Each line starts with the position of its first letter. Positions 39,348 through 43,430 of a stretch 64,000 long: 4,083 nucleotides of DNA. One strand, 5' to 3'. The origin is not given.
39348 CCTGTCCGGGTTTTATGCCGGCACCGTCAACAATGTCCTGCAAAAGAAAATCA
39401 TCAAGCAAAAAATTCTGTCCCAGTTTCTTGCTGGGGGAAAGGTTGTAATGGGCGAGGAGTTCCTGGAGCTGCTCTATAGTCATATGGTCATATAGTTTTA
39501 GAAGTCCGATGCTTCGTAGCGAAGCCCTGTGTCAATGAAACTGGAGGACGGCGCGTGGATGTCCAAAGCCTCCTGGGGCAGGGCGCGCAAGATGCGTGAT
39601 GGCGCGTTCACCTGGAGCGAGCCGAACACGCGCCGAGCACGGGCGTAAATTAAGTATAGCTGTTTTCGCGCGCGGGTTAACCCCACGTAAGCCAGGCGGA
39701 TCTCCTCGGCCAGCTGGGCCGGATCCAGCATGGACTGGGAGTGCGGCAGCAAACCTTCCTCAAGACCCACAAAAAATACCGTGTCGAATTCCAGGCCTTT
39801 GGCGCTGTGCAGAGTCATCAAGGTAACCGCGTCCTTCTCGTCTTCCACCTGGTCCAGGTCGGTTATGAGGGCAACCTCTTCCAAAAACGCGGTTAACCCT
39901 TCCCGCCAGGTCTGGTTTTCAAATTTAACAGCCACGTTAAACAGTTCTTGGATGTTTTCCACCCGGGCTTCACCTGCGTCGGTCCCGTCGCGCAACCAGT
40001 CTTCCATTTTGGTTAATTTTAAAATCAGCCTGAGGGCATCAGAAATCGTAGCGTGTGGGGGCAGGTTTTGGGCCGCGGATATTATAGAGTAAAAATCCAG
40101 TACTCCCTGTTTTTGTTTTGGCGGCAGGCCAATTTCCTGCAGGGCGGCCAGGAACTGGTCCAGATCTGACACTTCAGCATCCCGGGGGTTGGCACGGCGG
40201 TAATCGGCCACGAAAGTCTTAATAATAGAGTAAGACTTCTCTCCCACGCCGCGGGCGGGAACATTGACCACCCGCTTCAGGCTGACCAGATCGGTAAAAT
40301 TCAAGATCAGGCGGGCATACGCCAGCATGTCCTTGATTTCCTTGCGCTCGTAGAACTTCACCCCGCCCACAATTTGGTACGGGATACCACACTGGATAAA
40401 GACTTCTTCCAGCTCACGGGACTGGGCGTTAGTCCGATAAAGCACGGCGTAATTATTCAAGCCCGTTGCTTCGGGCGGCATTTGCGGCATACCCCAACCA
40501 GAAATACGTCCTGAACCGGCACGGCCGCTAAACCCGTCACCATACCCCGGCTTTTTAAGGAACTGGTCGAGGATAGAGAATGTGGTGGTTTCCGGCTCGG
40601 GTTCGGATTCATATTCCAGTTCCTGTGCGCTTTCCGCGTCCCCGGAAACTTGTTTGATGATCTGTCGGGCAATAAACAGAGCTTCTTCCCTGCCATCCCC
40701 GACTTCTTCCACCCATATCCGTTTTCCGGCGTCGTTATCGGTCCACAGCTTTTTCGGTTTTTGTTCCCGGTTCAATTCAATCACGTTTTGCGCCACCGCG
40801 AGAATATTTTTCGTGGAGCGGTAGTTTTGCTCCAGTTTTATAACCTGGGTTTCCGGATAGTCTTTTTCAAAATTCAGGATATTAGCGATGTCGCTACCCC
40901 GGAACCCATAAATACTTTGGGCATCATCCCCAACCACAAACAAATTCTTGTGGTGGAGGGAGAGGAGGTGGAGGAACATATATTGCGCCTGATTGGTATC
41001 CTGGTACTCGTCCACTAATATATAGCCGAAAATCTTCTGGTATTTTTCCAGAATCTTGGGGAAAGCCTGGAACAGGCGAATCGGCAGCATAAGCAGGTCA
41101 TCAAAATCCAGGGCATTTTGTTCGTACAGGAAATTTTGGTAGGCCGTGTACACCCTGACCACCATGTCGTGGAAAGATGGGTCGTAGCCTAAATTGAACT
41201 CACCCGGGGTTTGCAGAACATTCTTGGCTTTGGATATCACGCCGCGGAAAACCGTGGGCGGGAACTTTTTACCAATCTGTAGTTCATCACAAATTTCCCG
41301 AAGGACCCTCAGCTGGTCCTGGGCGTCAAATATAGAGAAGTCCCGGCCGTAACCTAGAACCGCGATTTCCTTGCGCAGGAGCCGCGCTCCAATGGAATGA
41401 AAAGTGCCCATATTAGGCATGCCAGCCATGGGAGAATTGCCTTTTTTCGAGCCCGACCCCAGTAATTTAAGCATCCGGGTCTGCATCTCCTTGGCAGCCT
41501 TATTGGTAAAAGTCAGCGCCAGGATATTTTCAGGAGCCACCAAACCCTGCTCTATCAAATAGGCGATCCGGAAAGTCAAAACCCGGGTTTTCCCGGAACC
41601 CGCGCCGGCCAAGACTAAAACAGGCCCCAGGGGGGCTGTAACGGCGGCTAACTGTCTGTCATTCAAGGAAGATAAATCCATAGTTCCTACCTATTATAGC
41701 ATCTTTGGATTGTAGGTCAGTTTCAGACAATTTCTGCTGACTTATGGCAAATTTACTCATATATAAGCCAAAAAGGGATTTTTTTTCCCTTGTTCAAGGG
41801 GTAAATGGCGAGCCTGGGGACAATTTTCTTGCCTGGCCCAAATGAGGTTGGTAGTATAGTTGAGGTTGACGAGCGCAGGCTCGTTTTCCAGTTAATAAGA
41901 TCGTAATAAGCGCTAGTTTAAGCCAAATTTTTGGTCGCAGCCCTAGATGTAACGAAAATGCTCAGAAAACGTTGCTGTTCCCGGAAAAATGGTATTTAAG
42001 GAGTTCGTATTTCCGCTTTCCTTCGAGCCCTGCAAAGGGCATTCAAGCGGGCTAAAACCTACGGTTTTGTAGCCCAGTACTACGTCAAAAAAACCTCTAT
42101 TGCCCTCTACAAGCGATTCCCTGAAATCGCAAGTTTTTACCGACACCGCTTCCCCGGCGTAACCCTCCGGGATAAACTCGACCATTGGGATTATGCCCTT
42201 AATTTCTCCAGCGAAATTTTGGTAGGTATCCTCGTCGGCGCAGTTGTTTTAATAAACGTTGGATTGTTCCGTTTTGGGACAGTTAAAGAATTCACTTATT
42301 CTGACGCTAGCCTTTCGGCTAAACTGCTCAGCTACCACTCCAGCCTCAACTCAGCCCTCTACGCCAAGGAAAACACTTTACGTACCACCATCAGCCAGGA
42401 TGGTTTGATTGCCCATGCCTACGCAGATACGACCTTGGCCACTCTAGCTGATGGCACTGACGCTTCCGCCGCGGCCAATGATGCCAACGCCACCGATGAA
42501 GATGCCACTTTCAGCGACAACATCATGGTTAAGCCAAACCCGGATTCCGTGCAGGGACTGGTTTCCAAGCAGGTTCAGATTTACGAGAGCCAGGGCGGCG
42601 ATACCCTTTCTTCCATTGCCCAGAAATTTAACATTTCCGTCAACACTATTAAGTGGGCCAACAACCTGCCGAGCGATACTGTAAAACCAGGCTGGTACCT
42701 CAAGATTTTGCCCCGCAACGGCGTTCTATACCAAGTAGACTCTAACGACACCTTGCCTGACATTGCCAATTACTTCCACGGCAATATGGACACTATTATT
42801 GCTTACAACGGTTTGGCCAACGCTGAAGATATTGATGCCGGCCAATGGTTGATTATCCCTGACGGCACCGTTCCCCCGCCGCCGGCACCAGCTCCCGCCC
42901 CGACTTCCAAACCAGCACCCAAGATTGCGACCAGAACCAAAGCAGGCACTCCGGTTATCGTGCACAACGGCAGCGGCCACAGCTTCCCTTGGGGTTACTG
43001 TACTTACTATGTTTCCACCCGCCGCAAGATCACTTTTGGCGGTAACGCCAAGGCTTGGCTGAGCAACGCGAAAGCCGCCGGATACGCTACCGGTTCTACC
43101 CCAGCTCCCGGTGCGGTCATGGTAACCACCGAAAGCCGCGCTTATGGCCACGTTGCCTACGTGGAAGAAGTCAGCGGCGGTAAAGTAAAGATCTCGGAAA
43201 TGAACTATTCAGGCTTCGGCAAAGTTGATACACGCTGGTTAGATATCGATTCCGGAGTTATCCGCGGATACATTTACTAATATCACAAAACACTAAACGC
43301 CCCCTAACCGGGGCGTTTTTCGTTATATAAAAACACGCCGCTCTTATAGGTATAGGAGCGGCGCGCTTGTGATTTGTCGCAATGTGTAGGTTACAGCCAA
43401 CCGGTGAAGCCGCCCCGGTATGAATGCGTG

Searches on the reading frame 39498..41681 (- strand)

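Call 36: search_protein_families(library=pfam, proteins=[window:39498-41681:-])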
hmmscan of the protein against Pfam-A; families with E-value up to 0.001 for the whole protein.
window:39498-41681:- (727 aa): 6 families
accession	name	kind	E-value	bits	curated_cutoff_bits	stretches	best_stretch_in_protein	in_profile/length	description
PF00580.27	UvrD-helicase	-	2.1e-84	283.9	23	1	6-276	1-271/271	UvrD/REP helicase N-terminal domain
PF13361.12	UvrD_C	-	2.5e-71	241.4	25.6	2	405-681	68-349/350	UvrD-like helicase C-terminal domain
PF13245.12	AAA_19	-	2.5e-21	76.7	25.1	1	12-261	3-134/134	AAA domain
PF13538.12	UvrD_C_2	-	3.7e-09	36.7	27.4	1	619-678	2-52/52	UvrD-like helicase C-terminal domain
PF01443.25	Viral_helicase1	-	6.1e-09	36.5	21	0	582-678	141-227/228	Viral superfamily 1 RNA helicase core domain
PF13604.12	AAA_30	-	8.4e-05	22.8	27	0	6-69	2-65/191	AAA domain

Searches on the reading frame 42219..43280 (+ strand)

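Call 48: search_protein_families(library=pfam, proteins=[window:42219-43280:+])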
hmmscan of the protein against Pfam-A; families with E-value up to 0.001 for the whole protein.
window:42219-43280:+ (353 aa): 4 families
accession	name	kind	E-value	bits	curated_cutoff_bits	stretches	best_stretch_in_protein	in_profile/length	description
PF01476.26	LysM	-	1.3e-19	70.3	20.9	2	127-163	6-42/43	LysM domain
PF05257.22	CHAP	-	1.4e-19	70.8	26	1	253-329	3-81/81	CHAP domain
PF23473.1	LysM3_LYK4_5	-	1.5e-09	38.2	29.3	1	126-155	9-38/48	LYK4/5 LysM3 domain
PF23446.1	LysM1_NFP_LYK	-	2.3e-06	28.8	36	0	122-158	8-48/60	NFP/LYK LysM1 domain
